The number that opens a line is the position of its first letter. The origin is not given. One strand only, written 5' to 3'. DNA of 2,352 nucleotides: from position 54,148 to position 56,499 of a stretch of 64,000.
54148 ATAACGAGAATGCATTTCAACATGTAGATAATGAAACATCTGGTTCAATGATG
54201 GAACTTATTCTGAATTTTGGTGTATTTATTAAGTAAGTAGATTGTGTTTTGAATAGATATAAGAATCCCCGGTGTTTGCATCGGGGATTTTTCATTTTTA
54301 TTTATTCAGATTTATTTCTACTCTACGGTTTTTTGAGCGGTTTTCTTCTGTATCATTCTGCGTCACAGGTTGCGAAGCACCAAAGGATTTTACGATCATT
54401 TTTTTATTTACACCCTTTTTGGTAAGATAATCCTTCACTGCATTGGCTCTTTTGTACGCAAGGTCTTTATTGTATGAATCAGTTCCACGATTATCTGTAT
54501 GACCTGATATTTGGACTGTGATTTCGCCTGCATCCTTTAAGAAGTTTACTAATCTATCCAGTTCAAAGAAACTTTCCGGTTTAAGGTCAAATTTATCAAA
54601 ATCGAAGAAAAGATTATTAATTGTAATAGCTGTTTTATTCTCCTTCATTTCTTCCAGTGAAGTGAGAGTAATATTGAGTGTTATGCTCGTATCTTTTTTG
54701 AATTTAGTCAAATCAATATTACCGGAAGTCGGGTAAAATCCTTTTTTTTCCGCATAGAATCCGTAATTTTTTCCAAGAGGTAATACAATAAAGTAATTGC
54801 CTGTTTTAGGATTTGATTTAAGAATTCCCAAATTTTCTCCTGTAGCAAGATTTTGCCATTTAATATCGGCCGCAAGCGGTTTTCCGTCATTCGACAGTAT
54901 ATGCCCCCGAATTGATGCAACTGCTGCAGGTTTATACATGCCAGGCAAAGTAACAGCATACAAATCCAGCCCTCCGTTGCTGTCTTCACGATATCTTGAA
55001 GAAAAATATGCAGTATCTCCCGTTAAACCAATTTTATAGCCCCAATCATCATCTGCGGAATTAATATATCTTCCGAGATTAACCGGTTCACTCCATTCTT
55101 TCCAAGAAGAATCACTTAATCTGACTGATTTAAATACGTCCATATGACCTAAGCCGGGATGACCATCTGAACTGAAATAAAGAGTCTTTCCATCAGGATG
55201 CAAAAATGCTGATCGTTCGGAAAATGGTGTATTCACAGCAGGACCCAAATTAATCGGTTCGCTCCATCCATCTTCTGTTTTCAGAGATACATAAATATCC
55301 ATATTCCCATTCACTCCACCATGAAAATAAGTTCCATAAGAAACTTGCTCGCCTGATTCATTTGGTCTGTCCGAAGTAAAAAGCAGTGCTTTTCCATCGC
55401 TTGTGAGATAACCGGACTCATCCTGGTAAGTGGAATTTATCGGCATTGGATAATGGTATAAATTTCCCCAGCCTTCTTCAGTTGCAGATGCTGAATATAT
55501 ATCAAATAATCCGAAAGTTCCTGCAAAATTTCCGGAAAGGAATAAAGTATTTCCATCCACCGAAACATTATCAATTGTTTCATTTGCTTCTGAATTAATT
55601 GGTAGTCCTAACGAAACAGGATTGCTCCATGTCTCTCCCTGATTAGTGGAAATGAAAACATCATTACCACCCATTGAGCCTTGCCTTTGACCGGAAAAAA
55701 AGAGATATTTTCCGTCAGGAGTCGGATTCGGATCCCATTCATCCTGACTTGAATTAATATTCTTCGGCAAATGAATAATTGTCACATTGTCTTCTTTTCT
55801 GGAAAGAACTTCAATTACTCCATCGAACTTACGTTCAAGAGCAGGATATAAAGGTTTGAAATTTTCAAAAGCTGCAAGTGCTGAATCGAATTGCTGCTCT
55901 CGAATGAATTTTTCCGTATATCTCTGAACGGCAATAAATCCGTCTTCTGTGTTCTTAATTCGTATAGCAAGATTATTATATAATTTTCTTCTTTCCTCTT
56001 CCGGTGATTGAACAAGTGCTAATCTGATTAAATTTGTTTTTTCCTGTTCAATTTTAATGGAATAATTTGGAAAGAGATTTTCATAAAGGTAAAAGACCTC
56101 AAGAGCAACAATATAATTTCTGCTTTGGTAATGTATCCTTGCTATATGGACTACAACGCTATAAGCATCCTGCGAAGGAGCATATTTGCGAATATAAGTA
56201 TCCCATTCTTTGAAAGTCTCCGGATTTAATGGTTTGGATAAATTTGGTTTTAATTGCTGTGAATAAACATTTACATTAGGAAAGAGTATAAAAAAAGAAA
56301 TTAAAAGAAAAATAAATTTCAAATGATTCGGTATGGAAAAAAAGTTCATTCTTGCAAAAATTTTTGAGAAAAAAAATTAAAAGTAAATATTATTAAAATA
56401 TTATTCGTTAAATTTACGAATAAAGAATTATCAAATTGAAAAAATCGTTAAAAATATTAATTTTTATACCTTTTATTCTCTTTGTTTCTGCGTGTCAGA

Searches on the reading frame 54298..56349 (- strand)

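Call 110: search_protein_families(library=pfam, proteins=[window:54298-56349:-], max_evalue=0.00001)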
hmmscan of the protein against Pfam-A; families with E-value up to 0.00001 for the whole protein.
window:54298-56349:- (683 aa): 2 families
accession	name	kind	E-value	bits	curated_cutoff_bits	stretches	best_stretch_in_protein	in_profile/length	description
PF00691.25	OmpA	-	2.2e-24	86.1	27.2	1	581-675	1-98/98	OmpA family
PF07676.18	PD40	-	2.2e-17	62.9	20.9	1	368-406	1-37/38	WD40-like Beta Propeller Repeat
